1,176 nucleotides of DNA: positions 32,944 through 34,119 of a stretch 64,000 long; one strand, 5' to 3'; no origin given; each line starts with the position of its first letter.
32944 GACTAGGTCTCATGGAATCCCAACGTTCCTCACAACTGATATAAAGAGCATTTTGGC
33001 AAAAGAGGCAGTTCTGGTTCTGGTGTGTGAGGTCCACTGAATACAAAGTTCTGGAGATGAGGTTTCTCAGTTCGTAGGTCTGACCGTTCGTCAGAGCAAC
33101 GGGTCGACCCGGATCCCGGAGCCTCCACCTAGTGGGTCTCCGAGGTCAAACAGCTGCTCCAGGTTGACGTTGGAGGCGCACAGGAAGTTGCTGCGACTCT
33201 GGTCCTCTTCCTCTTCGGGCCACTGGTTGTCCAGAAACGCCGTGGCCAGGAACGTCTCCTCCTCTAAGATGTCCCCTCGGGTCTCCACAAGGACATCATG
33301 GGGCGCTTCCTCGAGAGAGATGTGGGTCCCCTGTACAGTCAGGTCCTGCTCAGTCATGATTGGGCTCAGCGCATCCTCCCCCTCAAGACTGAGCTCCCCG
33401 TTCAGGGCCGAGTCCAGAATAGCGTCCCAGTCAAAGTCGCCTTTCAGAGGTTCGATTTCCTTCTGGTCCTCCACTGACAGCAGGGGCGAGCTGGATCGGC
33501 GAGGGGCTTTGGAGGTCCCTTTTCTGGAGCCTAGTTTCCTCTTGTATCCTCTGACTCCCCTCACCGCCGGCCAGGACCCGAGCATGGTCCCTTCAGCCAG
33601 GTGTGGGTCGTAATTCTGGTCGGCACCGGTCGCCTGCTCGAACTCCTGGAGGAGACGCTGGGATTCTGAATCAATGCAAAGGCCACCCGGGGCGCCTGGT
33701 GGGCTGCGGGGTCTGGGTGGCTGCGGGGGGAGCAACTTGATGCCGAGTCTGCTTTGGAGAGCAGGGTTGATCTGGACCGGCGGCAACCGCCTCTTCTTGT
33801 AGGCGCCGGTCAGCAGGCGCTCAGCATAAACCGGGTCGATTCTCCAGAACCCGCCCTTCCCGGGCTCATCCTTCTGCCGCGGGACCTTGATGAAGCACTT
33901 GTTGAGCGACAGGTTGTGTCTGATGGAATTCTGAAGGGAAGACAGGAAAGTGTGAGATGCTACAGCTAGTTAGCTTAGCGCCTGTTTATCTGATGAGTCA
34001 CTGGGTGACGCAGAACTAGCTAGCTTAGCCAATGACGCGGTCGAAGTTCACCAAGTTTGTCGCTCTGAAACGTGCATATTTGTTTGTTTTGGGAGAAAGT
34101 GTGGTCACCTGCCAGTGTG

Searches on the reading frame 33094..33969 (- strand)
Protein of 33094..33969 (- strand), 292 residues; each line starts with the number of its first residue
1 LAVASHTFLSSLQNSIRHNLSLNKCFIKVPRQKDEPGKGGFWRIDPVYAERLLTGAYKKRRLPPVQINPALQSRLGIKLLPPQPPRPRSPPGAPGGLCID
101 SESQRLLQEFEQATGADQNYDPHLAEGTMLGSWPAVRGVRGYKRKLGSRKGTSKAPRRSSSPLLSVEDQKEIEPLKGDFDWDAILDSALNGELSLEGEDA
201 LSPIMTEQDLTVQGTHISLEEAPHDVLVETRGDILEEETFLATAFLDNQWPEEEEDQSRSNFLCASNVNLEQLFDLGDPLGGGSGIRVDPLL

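Call 24: search_protein_families(library=pfam, proteins=[window:33094-33969:-], max_evalue=0.001)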
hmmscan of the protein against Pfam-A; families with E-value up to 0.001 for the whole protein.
window:33094-33969:- (292 aa): 1 family
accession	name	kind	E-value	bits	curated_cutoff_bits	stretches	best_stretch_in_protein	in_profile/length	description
PF00250.24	Forkhead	-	1.1e-15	57.9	27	1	11-51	46-86/88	Forkhead domain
